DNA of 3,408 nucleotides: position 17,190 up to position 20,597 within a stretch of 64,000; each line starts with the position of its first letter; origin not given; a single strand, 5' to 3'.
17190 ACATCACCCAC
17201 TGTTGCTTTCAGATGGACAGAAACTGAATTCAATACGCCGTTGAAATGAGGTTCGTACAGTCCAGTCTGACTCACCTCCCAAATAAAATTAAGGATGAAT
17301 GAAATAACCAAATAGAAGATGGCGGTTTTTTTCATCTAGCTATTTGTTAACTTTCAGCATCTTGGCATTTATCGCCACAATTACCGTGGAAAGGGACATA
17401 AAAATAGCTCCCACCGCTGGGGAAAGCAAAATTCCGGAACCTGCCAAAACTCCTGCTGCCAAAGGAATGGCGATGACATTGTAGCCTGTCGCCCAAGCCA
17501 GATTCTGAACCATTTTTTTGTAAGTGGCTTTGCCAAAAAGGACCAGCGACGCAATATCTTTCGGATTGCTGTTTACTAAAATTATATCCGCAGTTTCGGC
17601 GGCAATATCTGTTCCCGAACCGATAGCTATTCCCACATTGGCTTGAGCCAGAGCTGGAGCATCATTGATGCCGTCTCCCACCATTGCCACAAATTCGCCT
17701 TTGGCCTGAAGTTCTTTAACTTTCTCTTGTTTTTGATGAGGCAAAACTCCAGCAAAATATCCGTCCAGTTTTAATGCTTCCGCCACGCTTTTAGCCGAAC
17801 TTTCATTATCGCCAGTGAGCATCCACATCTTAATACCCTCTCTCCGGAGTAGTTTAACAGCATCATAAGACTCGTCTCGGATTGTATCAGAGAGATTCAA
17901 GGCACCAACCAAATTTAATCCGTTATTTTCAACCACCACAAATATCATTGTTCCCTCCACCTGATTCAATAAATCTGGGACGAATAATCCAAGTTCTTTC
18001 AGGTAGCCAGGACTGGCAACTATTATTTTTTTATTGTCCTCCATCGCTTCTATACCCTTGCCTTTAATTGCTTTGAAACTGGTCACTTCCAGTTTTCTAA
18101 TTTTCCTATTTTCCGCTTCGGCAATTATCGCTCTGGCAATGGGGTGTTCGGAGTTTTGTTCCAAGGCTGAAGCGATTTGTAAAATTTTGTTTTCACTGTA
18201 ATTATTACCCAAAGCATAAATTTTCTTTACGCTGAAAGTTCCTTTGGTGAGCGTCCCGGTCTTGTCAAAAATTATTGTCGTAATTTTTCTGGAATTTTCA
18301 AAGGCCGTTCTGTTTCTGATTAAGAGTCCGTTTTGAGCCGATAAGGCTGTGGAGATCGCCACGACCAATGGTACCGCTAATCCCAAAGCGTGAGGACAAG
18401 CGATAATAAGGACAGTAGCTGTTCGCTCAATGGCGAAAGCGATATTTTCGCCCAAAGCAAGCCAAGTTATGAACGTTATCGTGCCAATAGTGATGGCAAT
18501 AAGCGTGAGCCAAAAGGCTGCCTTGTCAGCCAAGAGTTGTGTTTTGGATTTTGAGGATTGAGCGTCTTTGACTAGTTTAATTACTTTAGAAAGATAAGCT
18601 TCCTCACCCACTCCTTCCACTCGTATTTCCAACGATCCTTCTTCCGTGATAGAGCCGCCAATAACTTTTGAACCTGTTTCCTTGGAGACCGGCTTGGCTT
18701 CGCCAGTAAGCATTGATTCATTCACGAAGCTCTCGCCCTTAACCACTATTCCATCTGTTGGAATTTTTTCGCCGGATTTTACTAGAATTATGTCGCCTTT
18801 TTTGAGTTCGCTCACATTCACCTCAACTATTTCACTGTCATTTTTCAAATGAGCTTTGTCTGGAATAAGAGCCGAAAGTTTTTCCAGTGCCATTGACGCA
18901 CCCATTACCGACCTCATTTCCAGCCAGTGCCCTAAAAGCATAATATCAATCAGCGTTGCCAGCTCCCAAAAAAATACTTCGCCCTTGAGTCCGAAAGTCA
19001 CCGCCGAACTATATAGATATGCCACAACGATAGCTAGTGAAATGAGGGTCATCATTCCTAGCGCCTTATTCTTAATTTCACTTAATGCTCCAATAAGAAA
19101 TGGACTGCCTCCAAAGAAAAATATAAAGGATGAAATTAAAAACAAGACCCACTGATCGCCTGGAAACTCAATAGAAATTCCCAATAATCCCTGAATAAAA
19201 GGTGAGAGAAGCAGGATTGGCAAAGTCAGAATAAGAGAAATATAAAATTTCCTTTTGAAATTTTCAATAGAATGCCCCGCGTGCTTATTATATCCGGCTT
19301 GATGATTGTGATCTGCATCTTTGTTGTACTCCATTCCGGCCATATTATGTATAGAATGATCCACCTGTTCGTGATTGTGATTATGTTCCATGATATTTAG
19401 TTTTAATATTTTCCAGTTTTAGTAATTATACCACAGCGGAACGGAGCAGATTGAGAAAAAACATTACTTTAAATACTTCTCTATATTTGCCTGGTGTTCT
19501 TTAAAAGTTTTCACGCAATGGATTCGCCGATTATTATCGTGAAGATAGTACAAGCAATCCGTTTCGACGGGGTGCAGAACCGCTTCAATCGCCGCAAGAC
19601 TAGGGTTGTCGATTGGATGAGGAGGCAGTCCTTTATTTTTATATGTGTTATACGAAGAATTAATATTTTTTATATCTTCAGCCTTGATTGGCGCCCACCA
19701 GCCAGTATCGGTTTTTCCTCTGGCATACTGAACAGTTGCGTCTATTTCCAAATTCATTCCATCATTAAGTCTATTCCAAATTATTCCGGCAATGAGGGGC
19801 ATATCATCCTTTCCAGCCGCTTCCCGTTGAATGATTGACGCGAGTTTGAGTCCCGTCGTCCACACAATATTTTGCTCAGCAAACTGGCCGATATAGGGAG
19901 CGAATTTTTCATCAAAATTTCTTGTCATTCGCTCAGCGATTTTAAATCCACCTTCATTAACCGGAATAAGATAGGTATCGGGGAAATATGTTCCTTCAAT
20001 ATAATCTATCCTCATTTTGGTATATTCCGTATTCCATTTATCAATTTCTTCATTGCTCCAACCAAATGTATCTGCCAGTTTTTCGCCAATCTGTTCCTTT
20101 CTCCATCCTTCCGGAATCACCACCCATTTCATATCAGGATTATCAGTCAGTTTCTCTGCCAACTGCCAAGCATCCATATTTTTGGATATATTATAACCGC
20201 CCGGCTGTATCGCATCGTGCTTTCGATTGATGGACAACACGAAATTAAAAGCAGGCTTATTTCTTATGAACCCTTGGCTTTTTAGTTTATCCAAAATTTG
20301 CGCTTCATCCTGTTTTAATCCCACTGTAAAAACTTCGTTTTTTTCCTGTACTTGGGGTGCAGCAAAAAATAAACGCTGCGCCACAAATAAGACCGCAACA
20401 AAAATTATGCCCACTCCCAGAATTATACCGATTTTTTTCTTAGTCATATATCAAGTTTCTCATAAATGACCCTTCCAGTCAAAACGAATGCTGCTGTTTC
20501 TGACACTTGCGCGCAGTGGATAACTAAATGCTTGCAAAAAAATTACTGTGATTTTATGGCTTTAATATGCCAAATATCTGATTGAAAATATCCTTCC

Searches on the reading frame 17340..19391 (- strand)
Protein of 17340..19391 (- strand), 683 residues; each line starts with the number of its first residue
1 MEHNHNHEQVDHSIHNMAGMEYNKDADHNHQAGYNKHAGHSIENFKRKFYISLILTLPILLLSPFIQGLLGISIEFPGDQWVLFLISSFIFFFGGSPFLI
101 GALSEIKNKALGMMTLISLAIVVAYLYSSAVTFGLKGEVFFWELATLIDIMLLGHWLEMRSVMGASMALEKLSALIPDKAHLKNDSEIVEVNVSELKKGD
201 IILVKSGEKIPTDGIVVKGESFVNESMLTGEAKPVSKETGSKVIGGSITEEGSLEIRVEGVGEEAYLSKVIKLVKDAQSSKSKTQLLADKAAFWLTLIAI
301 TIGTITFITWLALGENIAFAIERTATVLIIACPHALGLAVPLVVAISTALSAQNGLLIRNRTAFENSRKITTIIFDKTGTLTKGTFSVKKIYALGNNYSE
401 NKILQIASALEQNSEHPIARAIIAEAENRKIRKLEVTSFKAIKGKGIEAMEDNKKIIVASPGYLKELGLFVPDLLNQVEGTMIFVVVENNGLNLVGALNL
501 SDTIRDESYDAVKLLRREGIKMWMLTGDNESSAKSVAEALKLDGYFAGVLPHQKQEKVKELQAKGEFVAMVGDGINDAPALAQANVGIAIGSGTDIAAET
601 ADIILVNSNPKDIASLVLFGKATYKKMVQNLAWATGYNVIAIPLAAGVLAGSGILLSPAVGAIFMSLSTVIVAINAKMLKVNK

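Call 40: search_protein_families(library=pfam, proteins=[window:17340-19391:-], max_evalue=0.001)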
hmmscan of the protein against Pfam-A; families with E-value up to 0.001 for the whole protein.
window:17340-19391:- (683 aa): 4 families
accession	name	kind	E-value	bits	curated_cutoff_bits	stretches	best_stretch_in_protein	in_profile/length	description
PF00122.25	E1-E2_ATPase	-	1.5e-52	178.2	28.1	1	175-353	2-180/181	E1-E2 ATPase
PF00702.32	Hydrolase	-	3.7e-35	122.5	26.4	1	370-585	1-191/191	haloacid dehalogenase-like hydrolase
PF08282.18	Hydrolase_3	-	3.3e-07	30.7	20.9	1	558-609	196-247/255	haloacid dehalogenase-like hydrolase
PF12710.13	HAD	-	0.00023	22.1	27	1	505-581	87-188/189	haloacid dehalogenase-like hydrolase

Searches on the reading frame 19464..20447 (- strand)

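Call 40: search_protein_families(library=pfam, proteins=[window:19464-20447:-], max_evalue=0.001)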
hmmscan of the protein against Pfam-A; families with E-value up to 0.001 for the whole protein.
window:19464-20447:- (327 aa): 1 family
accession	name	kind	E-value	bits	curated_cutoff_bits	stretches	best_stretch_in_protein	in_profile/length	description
PF02618.21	YceG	-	1.9e-70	237.9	32.4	1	45-324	6-275/275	YceG-like family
